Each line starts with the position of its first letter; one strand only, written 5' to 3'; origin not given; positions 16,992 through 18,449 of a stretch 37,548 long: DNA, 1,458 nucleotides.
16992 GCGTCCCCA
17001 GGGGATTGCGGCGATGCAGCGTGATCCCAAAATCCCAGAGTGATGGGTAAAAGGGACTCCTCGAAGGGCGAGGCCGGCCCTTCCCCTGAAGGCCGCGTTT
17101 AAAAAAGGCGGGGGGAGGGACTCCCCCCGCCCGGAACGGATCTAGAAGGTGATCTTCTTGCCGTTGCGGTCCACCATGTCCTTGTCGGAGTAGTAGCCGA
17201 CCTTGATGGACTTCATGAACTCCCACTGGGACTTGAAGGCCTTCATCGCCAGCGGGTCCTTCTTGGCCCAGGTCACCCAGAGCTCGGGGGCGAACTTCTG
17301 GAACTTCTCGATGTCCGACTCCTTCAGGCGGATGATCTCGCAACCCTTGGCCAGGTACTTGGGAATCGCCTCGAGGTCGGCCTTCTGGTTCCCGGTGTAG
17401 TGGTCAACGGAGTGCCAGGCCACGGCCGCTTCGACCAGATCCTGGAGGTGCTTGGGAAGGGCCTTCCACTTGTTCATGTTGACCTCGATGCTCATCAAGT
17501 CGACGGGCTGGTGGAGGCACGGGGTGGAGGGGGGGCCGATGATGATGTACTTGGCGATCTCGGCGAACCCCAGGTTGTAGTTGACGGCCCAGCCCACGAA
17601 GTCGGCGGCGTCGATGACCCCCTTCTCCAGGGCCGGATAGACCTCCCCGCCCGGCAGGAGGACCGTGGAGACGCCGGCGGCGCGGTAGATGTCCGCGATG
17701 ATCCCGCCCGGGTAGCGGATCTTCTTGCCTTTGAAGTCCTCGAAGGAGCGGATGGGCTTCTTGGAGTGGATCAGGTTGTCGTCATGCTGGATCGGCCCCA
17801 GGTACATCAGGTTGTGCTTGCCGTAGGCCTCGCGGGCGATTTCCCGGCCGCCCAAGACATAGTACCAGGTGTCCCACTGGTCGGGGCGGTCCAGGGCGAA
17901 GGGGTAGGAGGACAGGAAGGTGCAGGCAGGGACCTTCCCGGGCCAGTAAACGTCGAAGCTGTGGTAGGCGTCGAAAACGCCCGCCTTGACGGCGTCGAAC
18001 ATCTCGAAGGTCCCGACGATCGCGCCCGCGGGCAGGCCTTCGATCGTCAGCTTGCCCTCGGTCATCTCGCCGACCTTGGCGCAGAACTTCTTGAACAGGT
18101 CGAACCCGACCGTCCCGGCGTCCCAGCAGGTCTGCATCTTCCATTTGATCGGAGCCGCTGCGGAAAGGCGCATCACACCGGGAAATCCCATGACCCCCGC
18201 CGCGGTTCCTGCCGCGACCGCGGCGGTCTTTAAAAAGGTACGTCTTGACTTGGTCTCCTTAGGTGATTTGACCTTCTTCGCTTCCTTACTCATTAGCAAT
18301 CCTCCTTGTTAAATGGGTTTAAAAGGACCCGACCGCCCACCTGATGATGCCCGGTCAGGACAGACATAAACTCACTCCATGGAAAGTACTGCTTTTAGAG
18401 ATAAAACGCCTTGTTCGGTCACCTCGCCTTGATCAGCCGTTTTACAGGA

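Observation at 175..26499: A 26-kb single-strand array physically links the methyl/C1 module to the 2-hydroxyacid/CoA-ester module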

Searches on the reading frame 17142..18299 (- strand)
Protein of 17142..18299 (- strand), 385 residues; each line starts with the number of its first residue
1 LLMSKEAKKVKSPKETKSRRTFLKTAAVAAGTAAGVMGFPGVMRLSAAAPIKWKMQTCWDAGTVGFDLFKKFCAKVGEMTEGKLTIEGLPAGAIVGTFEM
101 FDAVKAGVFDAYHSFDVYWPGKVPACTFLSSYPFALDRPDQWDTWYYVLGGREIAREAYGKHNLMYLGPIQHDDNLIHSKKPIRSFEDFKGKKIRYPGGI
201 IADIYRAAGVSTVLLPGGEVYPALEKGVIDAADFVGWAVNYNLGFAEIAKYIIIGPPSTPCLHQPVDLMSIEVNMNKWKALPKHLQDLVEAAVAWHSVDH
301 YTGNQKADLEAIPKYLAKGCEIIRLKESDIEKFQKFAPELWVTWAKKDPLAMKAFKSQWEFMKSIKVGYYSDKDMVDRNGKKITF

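Call 4: search_protein_families(library=pfam, proteins=[window:17142-18299:-], max_evalue=0.00001)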
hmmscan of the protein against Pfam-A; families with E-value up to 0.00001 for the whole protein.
window:17142-18299:- (385 aa): 1 family
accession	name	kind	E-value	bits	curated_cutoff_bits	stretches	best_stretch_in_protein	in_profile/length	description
PF03480.18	DctP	-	7.9e-40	137.4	23.4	1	59-345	5-284/286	Bacterial extracellular solute-binding protein, family 7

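Call 10: search_protein_families(library=ncbifam, proteins=[window:17142-18299:-], max_evalue=0.00001)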
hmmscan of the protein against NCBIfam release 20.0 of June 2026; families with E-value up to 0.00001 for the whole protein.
window:17142-18299:- (385 aa): 2 families
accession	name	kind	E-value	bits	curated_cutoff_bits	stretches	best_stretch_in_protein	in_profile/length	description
NF037995.1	TRAP_S1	subfamily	1.8e-18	66.9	50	1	62-333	9-271/271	TRAP transporter substrate-binding protein DctP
TIGR00787.1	dctP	subfamily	1.6e-15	57.2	175.05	1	69-294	15-232/257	DctP family TRAP transporter solute-binding subunit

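Call 14: find_related_loci(query=window:17142-18299:-, collection=genome_contigs, flank=10000)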
Query window:17142-18299:- (385 aa) in genome_contigs; peptide patterns used: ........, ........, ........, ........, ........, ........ (x = any residue, [..] = any of these).
299 stretches matched a pattern; 98 encode a relative of the query (tblastn E <= 1e-3); the best 80 are kept; 80 distinct loci.
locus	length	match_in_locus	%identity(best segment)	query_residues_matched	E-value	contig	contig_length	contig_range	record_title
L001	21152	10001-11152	91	1-385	0e+0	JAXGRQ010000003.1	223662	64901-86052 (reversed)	MAG: Syntrophales bacterium isolate AnMBR.bin353 bin353_3, whole genome shotgun sequence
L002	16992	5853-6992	91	7-385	0e+0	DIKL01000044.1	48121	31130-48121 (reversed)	MAG TPA_asm: Syntrophaceae bacterium UBA5619 UBA5619_contig_20839, whole genome shotgun sequence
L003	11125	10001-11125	91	1-376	0e+0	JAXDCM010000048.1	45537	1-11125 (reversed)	MAG: Syntrophales bacterium isolate POMEDNA-B44 Raw1_k127_549401, whole genome shotgun sequence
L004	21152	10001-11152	87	2-385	0e+0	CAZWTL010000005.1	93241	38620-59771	MAG TPA_asm: uncultured Syntrophaceae bacterium isolate SRP192927_co7_456 genome assembly, contig: NODE_264_length_93241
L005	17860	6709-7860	88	2-385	0e+0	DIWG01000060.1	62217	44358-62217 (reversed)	MAG TPA_asm: Syntrophaceae bacterium UBA6112 UBA6112_contig_14807, whole genome shotgun sequence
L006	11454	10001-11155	87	1-385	0e+0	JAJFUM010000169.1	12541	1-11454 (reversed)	MAG: Deltaproteobacteria bacterium isolate bin.454 k141_4536699, whole genome shotgun sequence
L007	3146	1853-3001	87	3-385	0e+0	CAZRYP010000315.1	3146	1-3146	MAG TPA_asm: uncultured Treponemataceae bacterium isolate SRP062349_co5_159 genome assembly, contig: NODE_31886_length_3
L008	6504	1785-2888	89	18-385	0e+0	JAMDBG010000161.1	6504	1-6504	MAG: Deltaproteobacteria bacterium isolate FK_Sedi_B_Bin.221 NODE_52234_length_6504_cov_1.0287, whole genome shotgun seq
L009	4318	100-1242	85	2-382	0e+0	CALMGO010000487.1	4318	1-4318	MAG TPA_asm: uncultured bacterium isolate SRR6284162_bin.72_CONCOCT_v1.1_MAG genome assembly, contig: ERZ795126.6879, wh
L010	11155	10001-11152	85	2-385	0e+0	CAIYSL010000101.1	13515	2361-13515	MAG: uncultured Syntrophobacterales bacterium isolate LaPlata_bin-3846 genome assembly, contig: bin-3846:101/141, whole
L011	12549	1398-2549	82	2-385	0e+0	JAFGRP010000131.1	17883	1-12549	MAG: Deltaproteobacteria bacterium isolate Zod_Metabat.836 k87_6887079, whole genome shotgun sequence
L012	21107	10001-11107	84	17-385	0e+0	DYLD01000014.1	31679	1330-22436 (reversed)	MAG TPA_asm: Syntrophus aciditrophicus isolate SulCav_AS07-7_52_56 SulCav_AS07_7_1291_length_31679_cov_27_955825, whole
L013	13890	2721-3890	78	1-385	0e+0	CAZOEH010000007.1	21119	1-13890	MAG TPA_asm: uncultured Desulfonema sp. isolate SRP062349_co5_33 genome assembly, contig: NODE_724_length_21119_cov_8.94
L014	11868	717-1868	81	2-385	0e+0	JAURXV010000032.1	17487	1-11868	MAG: Syntrophales bacterium isolate E10_metabat.bin.36 E10_k141_245536, whole genome shotgun sequence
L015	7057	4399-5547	82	5-385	0e+0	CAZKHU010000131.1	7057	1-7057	MAG TPA_asm: uncultured Syntrophus sp. isolate binchicken_co220_86 genome assembly, contig: NODE_7151_length_7057_cov_9.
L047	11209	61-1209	69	3-385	0e+0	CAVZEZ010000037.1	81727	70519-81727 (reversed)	MAG: uncultured delta proteobacterium isolate MFD05684.bin.1.177 genome assembly, contig: contig_903, whole genome shotg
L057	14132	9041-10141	72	18-385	1e-175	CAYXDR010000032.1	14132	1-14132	MAG TPA_asm: uncultured Desulfobacteraceae bacterium isolate SRP332253_co1_292 genome assembly, contig: NODE_7239_length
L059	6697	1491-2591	71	18-385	6e-173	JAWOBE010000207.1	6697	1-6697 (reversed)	MAG: Desulfatiglandaceae bacterium isolate BLK3-3.bin.107 k191_2565924, whole genome shotgun sequence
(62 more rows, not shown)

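Call 26: search_solved_structures(query=window:17142-18299:-, max_evalue=1e-10)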
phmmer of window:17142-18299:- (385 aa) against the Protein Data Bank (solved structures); distinct sequences matched with E-value up to 1e-10: 22.
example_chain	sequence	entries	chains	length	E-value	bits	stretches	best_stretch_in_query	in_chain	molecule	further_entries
2zzv_A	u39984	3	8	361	2.9e-140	470.9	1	17-375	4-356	ABC transporter, solute-binding protein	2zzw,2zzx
7e9y_A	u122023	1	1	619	3.4e-129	434.5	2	45-232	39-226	Lactate-binding periplasmic protein TTHA0766,Lactate-binding periplasmic protein TTHA0766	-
8zmz_A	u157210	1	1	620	6.8e-127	426.9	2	43-232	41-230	Lactate-binding periplasmic protein TTHA0766,Red fluorescent protein drFP583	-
4pe3_A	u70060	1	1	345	1.2e-40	142.9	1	48-363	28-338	TRAP dicarboxylate transporter-DctP subunit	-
4yzz_A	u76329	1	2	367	1.3e-38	136.3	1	18-370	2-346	TRAP TRANSPORTER SOLUTE BINDING PROTEIN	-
4yic_A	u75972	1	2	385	1.5e-38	136.1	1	18-370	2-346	TRAP TRANSPORTER SOLUTE BINDING PROTEIN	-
4pet_A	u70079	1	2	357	1.1e-33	120.1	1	51-368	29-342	Extracellular solute-binding protein, family 7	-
7ug8_A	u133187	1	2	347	6e-33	117.6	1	44-362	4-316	Ketoacid-binding protein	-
5cm6_A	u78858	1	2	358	1.3e-31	113.2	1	49-363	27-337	TRAP dicarboxylate transporter-DctP subunit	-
2hzk_A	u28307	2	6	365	3.1e-24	88.9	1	18-372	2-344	TRAP-T family sorbitol/mannitol transporter, periplasmic binding protein, SmoM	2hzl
4uab_A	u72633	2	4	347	5.5e-17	65.1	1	43-294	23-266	Twin-arginine translocation pathway signal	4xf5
7nr2_AAA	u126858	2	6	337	2.7e-15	59.4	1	66-346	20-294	TRAP dicarboxylate transporter, DctP subunit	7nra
4p56_A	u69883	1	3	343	1e-14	57.6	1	64-238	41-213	Putative extracellular solute-binding protein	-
4mco_A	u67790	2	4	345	3.3e-14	55.9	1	31-348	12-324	TRAP dicarboxylate transporter-DctP subunit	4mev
4x8r_A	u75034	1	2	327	1.9e-13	53.4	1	72-330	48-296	TRAP dicarboxylate transporter, DctP subunit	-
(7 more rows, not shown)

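Call 62: search_protein_families(library=pfam, proteins=[L057:3705-5273:+, L057:5221-6354:+, L057:6338-7291:+, L057:7487-8593:+, L057:13019-13639:+, L011:5116-6447:-, L011:7805-9166:-, L011:9244-9867:-, L057:2369-3574:+], max_evalue=0.001)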
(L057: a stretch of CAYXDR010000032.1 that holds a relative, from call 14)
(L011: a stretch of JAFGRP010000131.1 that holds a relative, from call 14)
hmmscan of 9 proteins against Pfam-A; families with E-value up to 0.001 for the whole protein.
L057:3705-5273:+ (522 aa): 2 families
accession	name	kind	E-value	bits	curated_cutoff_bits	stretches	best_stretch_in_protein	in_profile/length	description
PF21948.1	LplA-B_cat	-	6.1e-51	173.7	27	1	14-216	2-199/200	Lipoyl protein ligase A/B catalytic domain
PF01976.22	DUF116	-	3.3e-10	40.1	25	1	372-488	24-143/155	Protein of unknown function DUF116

L057:5221-6354:+ (377 aa): 12 families
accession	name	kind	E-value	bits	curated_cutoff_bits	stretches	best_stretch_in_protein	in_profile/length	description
PF01494.25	FAD_binding_3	-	2.5e-10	40.6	22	1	29-61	3-35/349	FAD binding domain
PF01266.30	DAO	-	5.8e-09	36.4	27.9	1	29-63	1-35/353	FAD dependent oxidoreductase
PF05834.18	Lycopene_cycl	-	3.9e-08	33.2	23.4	0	266-341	241-312/380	Lycopene cyclase protein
PF13450.12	NAD_binding_8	-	9.5e-08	32.7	21.9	1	32-74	1-42/68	NAD(P)-binding Rossmann-like domain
PF12831.13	FAD_oxidored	-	2e-07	31.1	27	1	29-63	1-35/416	FAD dependent oxidoreductase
PF07992.20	Pyr_redox_2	-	1.3e-06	28.5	26.1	1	29-180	2-119/291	Pyridine nucleotide-disulphide oxidoreductase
PF00890.30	FAD_binding_2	-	2.6e-06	27.4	20.4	1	29-69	1-41/414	FAD binding domain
PF01946.23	Thi4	-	3.4e-06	26.9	26.2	1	28-63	18-54/235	Thi4 family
PF01134.28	GIDA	-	8.3e-06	25.5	22.1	1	29-69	1-41/391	Glucose inhibited division protein A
PF03486.20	HI0933_like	-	4.5e-05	23.4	50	1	29-63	2-36/244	HI0933-like protein Rossmann domain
PF22578.2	GGR_cat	-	9.5e-05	22.6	27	1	203-243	21-64/88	Geranylgeranyl reductase catalytic domain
PF13738.12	Pyr_redox_3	-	0.00032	20.5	30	1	31-62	1-33/305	Pyridine nucleotide-disulphide oxidoreductase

L057:6338-7291:+ (317 aa): 2 families
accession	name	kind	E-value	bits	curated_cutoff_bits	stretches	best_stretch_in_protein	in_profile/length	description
PF04055.27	Radical_SAM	-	5.2e-10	40.2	29.5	1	45-181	2-142/166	Radical SAM superfamily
PF06968.18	BATS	-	4.2e-05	24.1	22.2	1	233-283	17-66/88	Biotin and Thiamin Synthesis associated domain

L057:7487-8593:+ (368 aa): 1 family
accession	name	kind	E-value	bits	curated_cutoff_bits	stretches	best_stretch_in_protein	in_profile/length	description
PF04055.27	Radical_SAM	-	9.1e-09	36.1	29.5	1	49-219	5-164/166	Radical SAM superfamily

L057:13019-13639:+ (206 aa): 5 families
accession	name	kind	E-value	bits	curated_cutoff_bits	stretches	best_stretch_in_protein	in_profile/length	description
PF00561.26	Abhydrolase_1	-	4.9e-09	36.6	25.8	1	69-117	57-102/245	alpha/beta hydrolase fold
PF12146.15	Hydrolase_4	-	2.7e-08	33.9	27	1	70-120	61-112/239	Serine aminopeptidase, S33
PF05728.18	UPF0227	-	2e-07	31.6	21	1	38-123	3-95/187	Uncharacterised protein family (UPF0227)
PF12697.13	Abhydrolase_6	-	4.2e-05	24.7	26.3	1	69-131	52-101/217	Alpha/beta hydrolase family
PF00756.26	Esterase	-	0.00026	21.3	22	1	86-119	117-150/251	Putative esterase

L011:5116-6447:- (443 aa): 3 families
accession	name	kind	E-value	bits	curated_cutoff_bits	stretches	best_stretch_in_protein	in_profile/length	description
PF10114.15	PocR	-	6.9e-27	94.6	23.9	1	24-180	10-161/162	Sensory domain found in PocR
PF12833.13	HTH_18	-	2.1e-22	79.6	33.6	1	358-436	2-80/80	Helix-turn-helix domain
PF00165.29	HTH_AraC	-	2.7e-17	62.9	26.6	2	401-435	9-42/42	Bacterial regulatory helix-turn-helix proteins, AraC family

L011:7805-9166:- (453 aa): 1 family
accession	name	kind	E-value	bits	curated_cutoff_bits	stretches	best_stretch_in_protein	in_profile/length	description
PF07690.21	MFS_1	-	8e-58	196.4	33.4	1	32-406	1-345/347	Major Facilitator Superfamily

L011:9244-9867:- (207 aa): 0 families

L057:2369-3574:+ (401 aa): 10 families
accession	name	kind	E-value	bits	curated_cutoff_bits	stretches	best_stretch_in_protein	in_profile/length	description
PF02754.22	CCG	-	4.4e-31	107.3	20.6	2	282-368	1-83/85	Cysteine-rich domain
PF13183.11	Fer4_8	-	9.4e-12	45.7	27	1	13-96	1-68/68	4Fe-4S dicluster domain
PF13237.11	Fer4_10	-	6.8e-07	29.6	25.5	1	13-93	5-53/53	4Fe-4S dicluster domain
PF13484.11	Fer4_16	-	1.6e-06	29.2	30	0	81-94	52-65/66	4Fe-4S double cluster binding domain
PF13534.11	Fer4_17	-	2e-06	28.7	22.2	1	16-96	1-60/61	4Fe-4S dicluster domain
PF00037.32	Fer4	-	3.6e-06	27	21.1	1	81-95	7-21/24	4Fe-4S binding domain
PF13746.11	Fer4_18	-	1.5e-05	25.6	27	0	77-100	56-79/114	4Fe-4S dicluster domain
PF13187.11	Fer4_9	-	6.5e-05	23.3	27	1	16-95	1-50/52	4Fe-4S dicluster domain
PF12797.12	Fer4_2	-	0.00021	21.5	24.5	0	11-29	4-22/22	4Fe-4S binding domain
PF12838.12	Fer4_7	-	0.00022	22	27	1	17-96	2-52/52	4Fe-4S dicluster domain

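Call 67: search_solved_structures(query=window:17142-18299:-, max_evalue=1e-100, show_alignments=1)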
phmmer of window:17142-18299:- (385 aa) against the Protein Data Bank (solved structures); distinct sequences matched with E-value up to 1e-100: 3.
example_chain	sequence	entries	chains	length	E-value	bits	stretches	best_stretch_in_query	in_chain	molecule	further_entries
2zzv_A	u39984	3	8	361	2.9e-140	470.9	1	17-375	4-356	ABC transporter, solute-binding protein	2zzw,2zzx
7e9y_A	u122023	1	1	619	3.4e-129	434.5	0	45-232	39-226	Lactate-binding periplasmic protein TTHA0766,Lactate-binding periplasmic protein TTHA0766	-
8zmz_A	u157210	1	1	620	6.8e-127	426.9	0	43-232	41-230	Lactate-binding periplasmic protein TTHA0766,Red fluorescent protein drFP583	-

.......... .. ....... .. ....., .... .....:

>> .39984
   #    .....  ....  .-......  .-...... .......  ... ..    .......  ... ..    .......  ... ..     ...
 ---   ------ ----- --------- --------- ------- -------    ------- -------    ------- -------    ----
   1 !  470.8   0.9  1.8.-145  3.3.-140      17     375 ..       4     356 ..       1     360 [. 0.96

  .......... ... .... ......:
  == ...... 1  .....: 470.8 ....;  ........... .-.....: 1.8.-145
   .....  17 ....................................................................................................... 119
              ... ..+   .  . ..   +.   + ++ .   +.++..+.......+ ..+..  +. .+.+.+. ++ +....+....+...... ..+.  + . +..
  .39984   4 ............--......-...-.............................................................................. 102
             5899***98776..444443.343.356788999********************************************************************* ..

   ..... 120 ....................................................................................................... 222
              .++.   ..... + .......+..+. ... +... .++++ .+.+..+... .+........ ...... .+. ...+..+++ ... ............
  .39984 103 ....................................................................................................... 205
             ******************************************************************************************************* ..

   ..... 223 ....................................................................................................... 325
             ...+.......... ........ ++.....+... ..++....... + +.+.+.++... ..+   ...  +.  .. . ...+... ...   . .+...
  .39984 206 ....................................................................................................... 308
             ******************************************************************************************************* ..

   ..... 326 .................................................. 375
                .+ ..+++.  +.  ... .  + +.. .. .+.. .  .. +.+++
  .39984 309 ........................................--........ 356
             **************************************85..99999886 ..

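Call 70: search_protein_families(library=pfam, proteins=[L011:9244-9867:-], max_evalue=0.01)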
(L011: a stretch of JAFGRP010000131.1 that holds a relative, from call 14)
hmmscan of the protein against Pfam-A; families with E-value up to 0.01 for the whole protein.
L011:9244-9867:- (207 aa): 0 families

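Call 91: search_protein_families(library=pfam, proteins=[L047:4662-5369:-, L047:9624-10535:+, L012:15625-17610:+, L012:17797-18552:-, L012:18766-19911:+, L012:19927-20706:+, L012:14444-14956:-, L012:15424-16056:-], max_evalue=0.0001)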
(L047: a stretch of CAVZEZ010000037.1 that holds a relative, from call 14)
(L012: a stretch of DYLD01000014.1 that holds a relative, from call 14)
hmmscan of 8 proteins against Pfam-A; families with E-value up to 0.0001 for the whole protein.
L047:4662-5369:- (235 aa): 2 families
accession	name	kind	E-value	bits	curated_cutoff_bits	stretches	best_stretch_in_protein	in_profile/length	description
PF07729.17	FCD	-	3.3e-25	89.3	24.3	1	102-222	1-124/125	FCD domain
PF00392.27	GntR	-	6.8e-18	64.5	27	1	16-77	3-64/64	Bacterial regulatory proteins, gntR family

L047:9624-10535:+ (303 aa): 2 families
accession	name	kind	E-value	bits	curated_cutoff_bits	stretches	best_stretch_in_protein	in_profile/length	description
PF00551.24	Formyl_trans_N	-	4.5e-37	128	26.1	1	2-158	1-166/181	Formyl transferase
PF02911.23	Formyl_trans_C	-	2.6e-21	76.1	21.1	1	202-293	6-98/100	Formyl transferase, C-terminal domain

L012:15625-17610:+ (661 aa): 3 families
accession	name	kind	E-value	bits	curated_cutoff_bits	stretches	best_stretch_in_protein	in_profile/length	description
PF00999.27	Na_H_Exchanger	-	6.5e-59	200.1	26.2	1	15-372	4-367/375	Sodium/hydrogen exchanger, transmembrane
PF02254.24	TrkA_N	-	4.3e-22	79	23.8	1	413-525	2-114/116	TrkA-N domain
PF02080.26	TrkA_C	-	2.5e-13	50.1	27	1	587-657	1-70/71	TrkA-C domain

L012:17797-18552:- (251 aa): 1 family
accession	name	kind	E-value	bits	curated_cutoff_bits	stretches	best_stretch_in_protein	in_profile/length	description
PF00557.29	Peptidase_M24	-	2.3e-54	184.8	23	1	11-242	1-208/208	Metallopeptidase family M24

L012:18766-19911:+ (381 aa): 3 families
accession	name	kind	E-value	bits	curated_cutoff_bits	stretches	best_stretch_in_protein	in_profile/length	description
PF02405.21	MlaE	-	6.1e-70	235.6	22.5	1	168-376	4-212/212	Permease MlaE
PF01740.26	STAS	-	1.4e-11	44.5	22.6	1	18-100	7-89/106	STAS domain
PF13466.11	STAS_2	-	1e-06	29.3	29.2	1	26-101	3-76/80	STAS domain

L012:19927-20706:+ (259 aa): 2 families
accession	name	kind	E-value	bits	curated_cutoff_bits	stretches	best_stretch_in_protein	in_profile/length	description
PF00005.33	ABC_tran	-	1e-30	107.6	25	1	23-169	2-135/137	ABC transporter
PF13304.12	AAA_21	-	8.1e-08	33.1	27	1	98-203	220-300/304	AAA domain, putative AbiEii toxin, Type IV TA system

L012:14444-14956:- (170 aa): 1 family
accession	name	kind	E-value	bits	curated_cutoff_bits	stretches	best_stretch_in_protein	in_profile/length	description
PF01980.22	TrmO_N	-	1.4e-24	87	26.8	2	100-142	74-116/116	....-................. O N-terminal domain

L012:15424-16056:- (210 aa): 0 families
